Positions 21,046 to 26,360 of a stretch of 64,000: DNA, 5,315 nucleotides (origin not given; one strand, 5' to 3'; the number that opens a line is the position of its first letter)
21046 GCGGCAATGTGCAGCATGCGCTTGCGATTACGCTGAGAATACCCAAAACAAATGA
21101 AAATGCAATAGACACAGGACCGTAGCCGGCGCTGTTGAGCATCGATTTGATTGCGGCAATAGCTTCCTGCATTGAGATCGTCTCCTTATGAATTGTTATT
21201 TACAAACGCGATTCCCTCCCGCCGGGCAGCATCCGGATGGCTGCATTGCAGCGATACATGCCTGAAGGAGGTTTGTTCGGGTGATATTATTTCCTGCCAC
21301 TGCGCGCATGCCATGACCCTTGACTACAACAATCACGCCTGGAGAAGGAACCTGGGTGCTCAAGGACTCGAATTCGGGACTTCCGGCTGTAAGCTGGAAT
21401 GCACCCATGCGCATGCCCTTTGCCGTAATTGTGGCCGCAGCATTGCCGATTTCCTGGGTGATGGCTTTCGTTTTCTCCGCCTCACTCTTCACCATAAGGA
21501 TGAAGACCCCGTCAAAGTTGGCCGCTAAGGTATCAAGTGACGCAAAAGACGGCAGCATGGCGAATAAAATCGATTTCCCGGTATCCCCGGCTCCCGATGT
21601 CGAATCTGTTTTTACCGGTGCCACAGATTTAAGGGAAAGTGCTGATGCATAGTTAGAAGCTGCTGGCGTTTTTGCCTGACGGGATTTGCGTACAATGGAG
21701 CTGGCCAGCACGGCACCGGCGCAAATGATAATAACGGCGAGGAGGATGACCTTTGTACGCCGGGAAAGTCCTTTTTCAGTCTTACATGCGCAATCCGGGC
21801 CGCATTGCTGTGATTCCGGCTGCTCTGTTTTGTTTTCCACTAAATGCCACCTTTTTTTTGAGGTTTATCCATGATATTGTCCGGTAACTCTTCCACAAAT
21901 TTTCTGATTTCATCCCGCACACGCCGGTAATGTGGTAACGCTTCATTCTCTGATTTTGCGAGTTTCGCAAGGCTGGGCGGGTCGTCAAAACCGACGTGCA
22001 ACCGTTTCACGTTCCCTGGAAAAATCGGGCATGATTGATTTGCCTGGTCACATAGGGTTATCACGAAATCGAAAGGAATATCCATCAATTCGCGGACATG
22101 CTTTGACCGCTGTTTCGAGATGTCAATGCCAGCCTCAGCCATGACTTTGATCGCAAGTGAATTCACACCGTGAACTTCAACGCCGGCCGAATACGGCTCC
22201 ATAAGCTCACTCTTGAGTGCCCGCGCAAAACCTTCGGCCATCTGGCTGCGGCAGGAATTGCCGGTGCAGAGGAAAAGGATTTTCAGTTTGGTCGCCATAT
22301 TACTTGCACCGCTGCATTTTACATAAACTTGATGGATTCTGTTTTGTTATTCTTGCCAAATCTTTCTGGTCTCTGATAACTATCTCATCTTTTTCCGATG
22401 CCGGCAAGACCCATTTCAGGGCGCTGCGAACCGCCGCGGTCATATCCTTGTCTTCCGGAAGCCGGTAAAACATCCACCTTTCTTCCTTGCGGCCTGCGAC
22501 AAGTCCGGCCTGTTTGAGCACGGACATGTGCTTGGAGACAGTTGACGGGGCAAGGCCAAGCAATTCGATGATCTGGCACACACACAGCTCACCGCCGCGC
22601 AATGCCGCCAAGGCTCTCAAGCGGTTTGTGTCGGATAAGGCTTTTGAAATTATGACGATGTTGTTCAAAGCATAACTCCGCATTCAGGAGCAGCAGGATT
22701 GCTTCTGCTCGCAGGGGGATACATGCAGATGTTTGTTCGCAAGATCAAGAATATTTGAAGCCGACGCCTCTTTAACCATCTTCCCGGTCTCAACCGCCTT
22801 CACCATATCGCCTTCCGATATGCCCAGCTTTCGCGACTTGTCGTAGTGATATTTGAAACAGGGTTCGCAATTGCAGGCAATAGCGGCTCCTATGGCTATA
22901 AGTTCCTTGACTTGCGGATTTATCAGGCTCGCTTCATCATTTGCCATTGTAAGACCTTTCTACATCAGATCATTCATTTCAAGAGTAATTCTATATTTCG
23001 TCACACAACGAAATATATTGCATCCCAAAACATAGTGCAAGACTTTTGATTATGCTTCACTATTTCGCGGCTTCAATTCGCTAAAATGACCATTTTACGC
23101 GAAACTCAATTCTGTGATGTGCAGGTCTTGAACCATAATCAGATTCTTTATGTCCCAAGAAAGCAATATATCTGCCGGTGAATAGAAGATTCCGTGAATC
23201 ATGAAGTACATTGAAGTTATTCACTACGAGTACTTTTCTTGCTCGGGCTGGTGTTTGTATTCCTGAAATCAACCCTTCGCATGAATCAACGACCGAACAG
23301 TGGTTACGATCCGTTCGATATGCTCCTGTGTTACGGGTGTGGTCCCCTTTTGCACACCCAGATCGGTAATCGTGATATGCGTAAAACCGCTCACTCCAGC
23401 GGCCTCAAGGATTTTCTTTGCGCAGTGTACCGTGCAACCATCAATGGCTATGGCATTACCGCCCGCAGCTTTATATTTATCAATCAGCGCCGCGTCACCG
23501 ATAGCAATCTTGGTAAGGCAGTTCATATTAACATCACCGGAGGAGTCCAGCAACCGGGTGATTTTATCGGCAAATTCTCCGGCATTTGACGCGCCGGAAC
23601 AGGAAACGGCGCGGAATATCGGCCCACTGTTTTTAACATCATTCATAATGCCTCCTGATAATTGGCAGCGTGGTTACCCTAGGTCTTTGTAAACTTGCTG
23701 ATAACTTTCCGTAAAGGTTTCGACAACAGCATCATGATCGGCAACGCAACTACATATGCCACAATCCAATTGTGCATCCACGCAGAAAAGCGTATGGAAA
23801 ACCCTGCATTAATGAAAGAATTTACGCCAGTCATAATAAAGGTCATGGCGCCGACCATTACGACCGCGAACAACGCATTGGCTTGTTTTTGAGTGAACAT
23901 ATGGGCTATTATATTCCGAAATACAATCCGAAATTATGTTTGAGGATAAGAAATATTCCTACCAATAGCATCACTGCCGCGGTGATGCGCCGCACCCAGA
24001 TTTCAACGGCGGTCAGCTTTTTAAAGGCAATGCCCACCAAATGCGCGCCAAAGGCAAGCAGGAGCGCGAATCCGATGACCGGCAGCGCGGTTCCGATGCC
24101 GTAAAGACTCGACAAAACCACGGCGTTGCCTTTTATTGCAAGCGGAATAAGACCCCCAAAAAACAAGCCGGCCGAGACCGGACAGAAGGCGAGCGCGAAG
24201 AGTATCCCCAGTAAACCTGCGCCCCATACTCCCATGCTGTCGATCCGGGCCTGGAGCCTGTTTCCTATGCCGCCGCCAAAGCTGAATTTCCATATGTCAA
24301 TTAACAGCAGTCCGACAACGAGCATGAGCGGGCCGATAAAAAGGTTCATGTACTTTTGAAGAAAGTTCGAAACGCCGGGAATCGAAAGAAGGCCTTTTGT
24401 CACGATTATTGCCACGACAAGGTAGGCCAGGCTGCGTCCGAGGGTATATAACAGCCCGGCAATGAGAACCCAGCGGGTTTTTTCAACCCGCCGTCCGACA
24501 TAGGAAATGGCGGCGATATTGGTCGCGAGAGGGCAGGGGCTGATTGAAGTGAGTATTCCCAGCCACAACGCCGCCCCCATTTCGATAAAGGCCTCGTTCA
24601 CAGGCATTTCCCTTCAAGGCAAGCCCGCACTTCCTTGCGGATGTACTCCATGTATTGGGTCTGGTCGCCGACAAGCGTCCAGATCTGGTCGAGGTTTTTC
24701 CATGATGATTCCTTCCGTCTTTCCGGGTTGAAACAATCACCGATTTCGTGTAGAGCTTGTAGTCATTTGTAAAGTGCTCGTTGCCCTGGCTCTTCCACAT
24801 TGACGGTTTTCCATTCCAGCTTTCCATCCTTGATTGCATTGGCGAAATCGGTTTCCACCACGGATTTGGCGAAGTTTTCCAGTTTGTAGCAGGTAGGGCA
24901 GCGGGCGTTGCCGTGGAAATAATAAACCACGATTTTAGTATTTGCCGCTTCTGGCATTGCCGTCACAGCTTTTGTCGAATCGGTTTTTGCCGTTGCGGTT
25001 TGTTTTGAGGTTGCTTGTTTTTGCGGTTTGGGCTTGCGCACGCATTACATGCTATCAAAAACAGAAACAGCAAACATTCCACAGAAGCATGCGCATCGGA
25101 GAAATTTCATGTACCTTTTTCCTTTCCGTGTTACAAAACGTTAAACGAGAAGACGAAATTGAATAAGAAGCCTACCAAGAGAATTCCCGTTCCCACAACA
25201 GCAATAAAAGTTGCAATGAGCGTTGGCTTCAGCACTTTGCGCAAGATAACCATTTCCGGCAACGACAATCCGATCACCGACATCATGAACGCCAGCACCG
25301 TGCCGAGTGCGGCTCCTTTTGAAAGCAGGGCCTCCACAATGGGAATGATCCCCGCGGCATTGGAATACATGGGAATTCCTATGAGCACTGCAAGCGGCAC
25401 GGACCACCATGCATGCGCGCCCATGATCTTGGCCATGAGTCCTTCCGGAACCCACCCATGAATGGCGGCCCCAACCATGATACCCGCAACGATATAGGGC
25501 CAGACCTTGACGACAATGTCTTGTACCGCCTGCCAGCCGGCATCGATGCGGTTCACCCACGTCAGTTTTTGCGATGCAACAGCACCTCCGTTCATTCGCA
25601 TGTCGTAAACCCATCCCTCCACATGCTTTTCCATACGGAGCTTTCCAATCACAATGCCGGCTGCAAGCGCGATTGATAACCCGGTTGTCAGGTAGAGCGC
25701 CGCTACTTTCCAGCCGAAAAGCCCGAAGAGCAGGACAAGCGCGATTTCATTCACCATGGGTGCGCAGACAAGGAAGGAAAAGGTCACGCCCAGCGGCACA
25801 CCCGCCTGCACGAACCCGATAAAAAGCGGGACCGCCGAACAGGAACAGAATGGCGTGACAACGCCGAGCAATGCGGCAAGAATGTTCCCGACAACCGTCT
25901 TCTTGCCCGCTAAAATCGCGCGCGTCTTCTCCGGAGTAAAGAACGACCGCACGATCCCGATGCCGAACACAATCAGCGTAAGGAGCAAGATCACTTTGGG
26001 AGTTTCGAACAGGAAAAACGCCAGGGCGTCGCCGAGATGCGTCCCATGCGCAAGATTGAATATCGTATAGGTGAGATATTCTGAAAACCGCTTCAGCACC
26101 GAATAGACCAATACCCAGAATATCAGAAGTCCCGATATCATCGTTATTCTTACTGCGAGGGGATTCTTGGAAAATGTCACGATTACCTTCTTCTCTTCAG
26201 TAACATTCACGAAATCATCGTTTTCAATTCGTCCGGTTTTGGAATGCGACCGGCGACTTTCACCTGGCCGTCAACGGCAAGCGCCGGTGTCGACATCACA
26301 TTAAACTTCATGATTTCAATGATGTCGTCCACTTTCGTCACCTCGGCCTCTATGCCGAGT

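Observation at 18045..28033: hgcA-hgcB sits at the tail of a 17-gene, single-strand arsenic / thiol-redox / Fe-S supercluster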

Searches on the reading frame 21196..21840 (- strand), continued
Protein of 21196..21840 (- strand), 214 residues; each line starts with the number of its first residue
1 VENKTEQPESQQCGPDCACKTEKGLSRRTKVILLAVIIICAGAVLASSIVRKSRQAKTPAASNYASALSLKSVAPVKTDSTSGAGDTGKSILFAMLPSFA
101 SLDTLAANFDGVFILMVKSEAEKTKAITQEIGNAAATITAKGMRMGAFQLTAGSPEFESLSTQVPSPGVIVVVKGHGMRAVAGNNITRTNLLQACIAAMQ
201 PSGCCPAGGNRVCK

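Call 92: search_protein_families(library=pfam, proteins=[P0331, P0340, P0357, P0375, P0378, P0390, P0405, P0423, P0434, P0324], max_evalue=0.01)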
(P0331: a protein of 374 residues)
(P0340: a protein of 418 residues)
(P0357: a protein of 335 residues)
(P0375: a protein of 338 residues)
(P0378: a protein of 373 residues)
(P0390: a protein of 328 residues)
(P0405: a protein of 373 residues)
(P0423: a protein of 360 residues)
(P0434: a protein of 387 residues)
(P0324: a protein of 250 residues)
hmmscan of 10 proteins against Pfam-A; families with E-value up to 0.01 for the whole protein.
P0331 (374 aa): 2 families
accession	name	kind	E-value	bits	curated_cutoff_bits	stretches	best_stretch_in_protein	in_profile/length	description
PF06953.17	ArsD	-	6.7e-05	23.6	27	1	21-149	14-123/123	Arsenical resistance operon protein ArsD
PF25184.1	YxzE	-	0.00041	21.7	40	0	100-156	17-63/65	YxzE-like putative bacteriocin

P0340 (418 aa): 1 family
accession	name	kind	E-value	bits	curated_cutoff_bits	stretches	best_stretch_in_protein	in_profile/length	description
PF13460.12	NAD_binding_10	-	0.0004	20.7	27.2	1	292-362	41-110/184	NAD(P)H-binding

P0357 (335 aa): 1 family
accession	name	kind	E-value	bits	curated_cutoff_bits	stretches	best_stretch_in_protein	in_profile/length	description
PF06953.17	ArsD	-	2e-41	141.5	27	1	4-131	2-122/123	Arsenical resistance operon protein ArsD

P0375 (338 aa): 1 family
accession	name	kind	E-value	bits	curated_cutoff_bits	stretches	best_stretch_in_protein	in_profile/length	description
PF06953.17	ArsD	-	2.5e-39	134.8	27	1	5-113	3-111/123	Arsenical resistance operon protein ArsD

P0378 (373 aa): 1 family
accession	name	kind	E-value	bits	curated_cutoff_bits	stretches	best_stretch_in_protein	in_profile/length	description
PF06953.17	ArsD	-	8.7e-29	100.8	27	1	3-114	4-115/123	Arsenical resistance operon protein ArsD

P0390 (328 aa): 1 family
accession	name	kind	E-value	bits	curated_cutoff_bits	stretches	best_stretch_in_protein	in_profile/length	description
PF06953.17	ArsD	-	5.8e-42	143.3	27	1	5-124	3-123/123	Arsenical resistance operon protein ArsD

P0405 (373 aa): 1 family
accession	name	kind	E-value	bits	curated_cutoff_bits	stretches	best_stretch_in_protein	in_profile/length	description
PF06953.17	ArsD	-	2.9e-36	124.9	27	1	5-114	3-112/123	Arsenical resistance operon protein ArsD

P0423 (360 aa): 1 family
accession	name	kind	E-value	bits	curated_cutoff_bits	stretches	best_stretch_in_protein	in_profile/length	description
PF06953.17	ArsD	-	3e-40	137.8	27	1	5-133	3-121/123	Arsenical resistance operon protein ArsD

P0434 (387 aa): 2 families
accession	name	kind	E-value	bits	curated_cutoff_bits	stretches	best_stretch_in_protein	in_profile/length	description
PF06953.17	ArsD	-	6.5e-23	81.8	27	1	1-105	26-118/123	Arsenical resistance operon protein ArsD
PF00462.30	Glutaredoxin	-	0.009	16.6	22.9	0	10-57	18-59/60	Glutaredoxin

P0324 (250 aa): 0 families

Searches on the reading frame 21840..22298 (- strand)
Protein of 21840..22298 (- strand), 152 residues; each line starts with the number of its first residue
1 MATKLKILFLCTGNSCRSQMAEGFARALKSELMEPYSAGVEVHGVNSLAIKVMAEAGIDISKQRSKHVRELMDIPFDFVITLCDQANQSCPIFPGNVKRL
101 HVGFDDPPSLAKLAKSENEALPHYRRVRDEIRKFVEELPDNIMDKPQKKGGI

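Call 4: search_protein_families(library=pfam, proteins=[window:21840-22298:-], max_evalue=0.01)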
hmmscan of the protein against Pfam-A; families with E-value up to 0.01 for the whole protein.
window:21840-22298:- (152 aa): 1 family
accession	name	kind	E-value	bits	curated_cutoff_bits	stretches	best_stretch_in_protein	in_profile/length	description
PF01451.26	LMWPc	-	2.3e-19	70.5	23.2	1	7-138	1-143/144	Low molecular weight phosphotyrosine protein phosphatase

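Call 6: search_protein_families(library=ncbifam, proteins=[window:21840-22298:-], max_evalue=0.01)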
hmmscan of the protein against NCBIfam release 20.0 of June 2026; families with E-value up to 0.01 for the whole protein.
window:21840-22298:- (152 aa): 5 families
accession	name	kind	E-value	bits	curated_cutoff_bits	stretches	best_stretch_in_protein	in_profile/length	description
TIGR02691.1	arsC_pI258_fam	equivalog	4.7e-43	146.5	174.3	1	7-137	1-128/129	arsenate reductase (thioredoxin)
NF010053.0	PRK13530.1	subfamily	8.7e-41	139.4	215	1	4-138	3-128/133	arsenate reductase (thioredoxin)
TIGR02689.1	ars_reduc_gluta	equivalog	1.4e-24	86.7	157.6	1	6-138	2-125/126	arsenate reductase, glutathione/glutaredoxin type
NF007520.0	PRK10126.1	equivalog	0.00015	22.2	243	1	6-85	4-85/147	low molecular weight protein-tyrosine-phosphatase Wzb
NF008486.0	PRK11391.1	equivalog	0.00048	20.6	247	1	6-82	8-86/148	phosphotyrosine-protein phosphatase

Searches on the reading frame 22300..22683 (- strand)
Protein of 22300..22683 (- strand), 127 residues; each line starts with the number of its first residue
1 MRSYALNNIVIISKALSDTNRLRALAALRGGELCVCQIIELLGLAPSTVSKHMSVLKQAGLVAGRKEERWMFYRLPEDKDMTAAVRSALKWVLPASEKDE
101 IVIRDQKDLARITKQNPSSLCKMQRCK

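Call 4: search_protein_families(library=pfam, proteins=[window:22300-22683:-], max_evalue=0.01)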
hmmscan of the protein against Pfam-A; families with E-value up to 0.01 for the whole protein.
window:22300-22683:- (127 aa): 7 families
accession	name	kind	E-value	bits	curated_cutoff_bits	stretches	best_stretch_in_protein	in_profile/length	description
PF01022.26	HTH_5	-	4.8e-16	58.8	22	1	18-62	1-45/47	Bacterial regulatory protein, arsR family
PF12840.13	HTH_20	-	5.2e-07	30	27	1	16-64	1-50/51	Helix-turn-helix domain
PF12802.13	MarR_2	-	6.3e-05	23.5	27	1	21-65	7-53/61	MarR family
PF01325.25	Fe_dep_repress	-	0.0001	22.9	26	0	37-63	27-53/60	Iron dependent repressor, N-terminal DNA binding domain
PF13412.12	HTH_24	-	0.00013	21.9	21.9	1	22-62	6-47/48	Winged helix-turn-helix DNA-binding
PF13545.12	HTH_Crp_2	-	0.00033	21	27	1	40-66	30-56/70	Crp-like helix-turn-helix domain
PF09339.16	HTH_IclR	-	0.00062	19.9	22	1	22-62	9-48/52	IclR helix-turn-helix domain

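Call 6: search_protein_families(library=ncbifam, proteins=[window:22300-22683:-], max_evalue=0.01)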
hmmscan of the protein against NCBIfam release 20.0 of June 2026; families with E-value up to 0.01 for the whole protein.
window:22300-22683:- (127 aa): 10 families
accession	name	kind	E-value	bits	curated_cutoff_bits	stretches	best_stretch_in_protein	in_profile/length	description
NF033788.1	HTH_metalloreg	subfamily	7.3e-24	83.4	55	1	12-78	4-71/77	metalloregulator ArsR/SmtB family transcription factor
NF007528.0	PRK10141.1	subfamily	1.7e-13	50.5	97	1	11-101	8-96/117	metalloregulator ArsR/SmtB family transcription factor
NF033789.1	repress_SdpR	subfamily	4.7e-13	48.8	100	1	14-75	3-64/79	autorepressor SdpR family transcription factor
NF045707.1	Dbac_1936_reg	equivalog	7.7e-12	45.1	115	1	6-79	4-77/99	ArsR/SmtB-type metalloregulator TsoR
NF047906.1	CdPbTransRegCmtR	equivalog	5.9e-11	42.2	150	1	9-99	11-100/104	Cd(II)/Pb(II)-sensing metalloregulatory transcriptional regulator CmtR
NF040642.1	sulf_sens_BigR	equivalog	8.9e-11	41.7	155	1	8-80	9-81/95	sulfite-sensing transcriptional repressor BigR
NF041413.1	ArsR_Rv2640c_fam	equivalog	2.1e-09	37.8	155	1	8-86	31-110/118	Rv2640c family ArsR-like transcriptional regulator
NF053755.1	MsvR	equivalog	6.9e-06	25.9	220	1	15-67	9-61/236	transcriptional factor MsvR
TIGR01884.1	cas_HTH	subfamily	0.00049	19.5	60.2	1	3-65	127-189/202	CRISPR-associated CARF protein Csa3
NF052532.1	TransRegPagRBaca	equivalog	0.0019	18.3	170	1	12-66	20-75/99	transcriptional repressor PagR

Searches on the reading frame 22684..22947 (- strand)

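Call 3: search_protein_families(library=pfam, proteins=[window:22684-22947:-], max_evalue=0.01)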
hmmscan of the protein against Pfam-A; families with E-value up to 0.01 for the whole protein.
window:22684-22947:- (87 aa): 1 family
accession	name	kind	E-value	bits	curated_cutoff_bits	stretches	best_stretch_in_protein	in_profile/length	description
PF02627.25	CMD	-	1.5e-07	31.8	23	1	8-52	19-63/84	Carboxymuconolactone decarboxylase family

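Call 5: search_protein_families(library=ncbifam, proteins=[window:22684-22947:-], max_evalue=0.01)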
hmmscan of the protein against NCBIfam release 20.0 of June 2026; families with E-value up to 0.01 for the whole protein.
window:22684-22947:- (87 aa): 5 families
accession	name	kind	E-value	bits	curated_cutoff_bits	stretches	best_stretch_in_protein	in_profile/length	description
NF041537.1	ArsM_AhpD_UU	exception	8.5e-08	31.4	510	1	9-67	281-338/345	arsenite methyltransferase/AhpD domain selenoprotein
NF041047.1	GSU3128_fam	equivalog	4.7e-06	26.6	110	1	9-67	17-75/84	GSU3128 family (seleno)protein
TIGR00778.1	ahpD_dom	domain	1.8e-05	24.1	27.8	1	9-51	3-45/51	alkylhydroperoxidase AhpD family core domain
NF045649.1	2X_seleno_MduS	exception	7.8e-05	21.8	380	1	6-52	248-294/338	methyltransferase domain-containing selenoprotein MduS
TIGR04169.1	perox_w_seleSAM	hypoth_equivalog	0.0035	17.4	120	1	11-60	41-90/109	arsenosugar biosynthesis-associated peroxidase-like protein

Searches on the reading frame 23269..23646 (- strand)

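Call 3: search_protein_families(library=pfam, proteins=[window:23269-23646:-], max_evalue=0.01)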
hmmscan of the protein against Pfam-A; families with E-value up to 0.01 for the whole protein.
window:23269-23646:- (125 aa): 1 family
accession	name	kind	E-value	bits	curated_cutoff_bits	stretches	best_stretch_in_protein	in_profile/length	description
PF08859.16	DGC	-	5.1e-25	88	27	1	14-117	3-106/106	DGC domain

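Call 5: search_protein_families(library=ncbifam, proteins=[window:23269-23646:-], max_evalue=0.01)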
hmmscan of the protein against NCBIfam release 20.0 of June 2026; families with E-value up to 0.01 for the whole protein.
window:23269-23646:- (125 aa): 0 families

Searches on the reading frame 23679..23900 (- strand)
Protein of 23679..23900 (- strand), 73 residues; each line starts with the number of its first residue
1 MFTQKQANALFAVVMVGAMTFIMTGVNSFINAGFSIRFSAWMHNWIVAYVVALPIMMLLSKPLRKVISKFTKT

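Call 3: search_protein_families(library=pfam, proteins=[window:23679-23900:-], max_evalue=0.01)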
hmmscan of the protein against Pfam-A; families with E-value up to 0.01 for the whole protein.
window:23679-23900:- (73 aa): 1 family
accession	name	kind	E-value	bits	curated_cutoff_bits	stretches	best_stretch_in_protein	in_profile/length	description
PF11391.13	DUF2798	-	2.7e-12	47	23.5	1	13-63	1-51/59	Protein of unknown function (DUF2798)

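Call 5: search_protein_families(library=ncbifam, proteins=[window:23679-23900:-], max_evalue=0.01)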
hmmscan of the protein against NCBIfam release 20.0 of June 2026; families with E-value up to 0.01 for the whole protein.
window:23679-23900:- (73 aa): 1 family
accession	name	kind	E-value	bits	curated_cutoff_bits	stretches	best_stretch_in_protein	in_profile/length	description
TIGR00728.1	OPT_sfam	superfamily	0.006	15.2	128.35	1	19-63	24-68/659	OPT family oligopeptide transporter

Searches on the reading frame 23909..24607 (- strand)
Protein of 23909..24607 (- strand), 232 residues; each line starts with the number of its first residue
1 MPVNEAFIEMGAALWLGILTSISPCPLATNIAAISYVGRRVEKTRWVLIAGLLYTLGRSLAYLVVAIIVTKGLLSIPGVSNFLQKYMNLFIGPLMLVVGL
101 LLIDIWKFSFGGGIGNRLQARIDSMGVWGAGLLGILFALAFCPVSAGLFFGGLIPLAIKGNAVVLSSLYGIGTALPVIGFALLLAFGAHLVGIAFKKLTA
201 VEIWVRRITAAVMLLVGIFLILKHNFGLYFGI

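Call 3: search_protein_families(library=pfam, proteins=[window:23909-24607:-], max_evalue=0.01)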
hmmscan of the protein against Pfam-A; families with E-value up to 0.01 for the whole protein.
window:23909-24607:- (232 aa): 0 families

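Call 5: search_protein_families(library=ncbifam, proteins=[window:23909-24607:-], max_evalue=0.01)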
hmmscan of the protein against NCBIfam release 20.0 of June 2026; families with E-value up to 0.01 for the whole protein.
window:23909-24607:- (232 aa): 1 family
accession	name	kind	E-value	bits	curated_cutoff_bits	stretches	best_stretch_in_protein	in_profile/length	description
NF040495.1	tranport_ArsG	equivalog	7.8e-81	270.7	200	1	8-223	5-223/225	aromatic aminobenezylarsenical efflux permease ArsG family transporter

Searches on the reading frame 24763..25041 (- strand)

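Call 3: search_protein_families(library=pfam, proteins=[window:24763-25041:-], max_evalue=0.01)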
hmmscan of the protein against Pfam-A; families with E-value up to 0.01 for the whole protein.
window:24763-25041:- (92 aa): 0 families

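Call 5: search_protein_families(library=ncbifam, proteins=[window:24763-25041:-], max_evalue=0.01)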
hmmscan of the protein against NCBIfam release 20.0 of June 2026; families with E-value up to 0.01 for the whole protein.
window:24763-25041:- (92 aa): 1 family
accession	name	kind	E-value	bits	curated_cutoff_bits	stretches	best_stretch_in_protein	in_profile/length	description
NF040494.1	nitrored_ArsF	subfamily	5.6e-18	65.3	60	1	37-90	1-54/106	nitrophenyl compound nitroreductase subunit ArsF family protein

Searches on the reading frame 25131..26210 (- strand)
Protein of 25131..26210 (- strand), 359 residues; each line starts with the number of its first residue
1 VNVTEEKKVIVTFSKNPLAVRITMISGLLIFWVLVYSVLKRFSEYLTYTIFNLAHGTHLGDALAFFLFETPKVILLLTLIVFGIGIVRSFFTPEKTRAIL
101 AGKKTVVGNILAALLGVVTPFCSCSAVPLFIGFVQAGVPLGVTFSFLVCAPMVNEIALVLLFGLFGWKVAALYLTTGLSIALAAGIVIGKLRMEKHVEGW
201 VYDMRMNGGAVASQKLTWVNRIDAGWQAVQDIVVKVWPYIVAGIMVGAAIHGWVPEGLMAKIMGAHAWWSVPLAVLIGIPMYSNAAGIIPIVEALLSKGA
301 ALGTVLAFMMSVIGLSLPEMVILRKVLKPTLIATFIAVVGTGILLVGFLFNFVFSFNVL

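Call 3: search_protein_families(library=pfam, proteins=[window:25131-26210:-], max_evalue=0.01)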
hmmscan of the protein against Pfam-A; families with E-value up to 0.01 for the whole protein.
window:25131-26210:- (359 aa): 1 family
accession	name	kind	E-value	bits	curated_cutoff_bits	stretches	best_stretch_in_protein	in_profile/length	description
PF03773.19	ArsP_1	-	1.4e-70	238.3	32.3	1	58-352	1-294/294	Predicted permease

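Call 5: search_protein_families(library=ncbifam, proteins=[window:25131-26210:-], max_evalue=0.01)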
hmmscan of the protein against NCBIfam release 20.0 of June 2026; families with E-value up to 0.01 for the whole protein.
window:25131-26210:- (359 aa): 2 families
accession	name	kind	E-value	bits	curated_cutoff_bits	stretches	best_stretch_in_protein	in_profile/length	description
NF040736.1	efflux_SaoE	equivalog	9.1e-39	133.7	325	1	74-354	21-298/352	efflux transporter SaoE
NF033936.1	CuZnOut_SO0444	equivalog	5.8e-26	91.5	300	2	212-355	172-314/351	SO_0444 family Cu/Zn efflux transporter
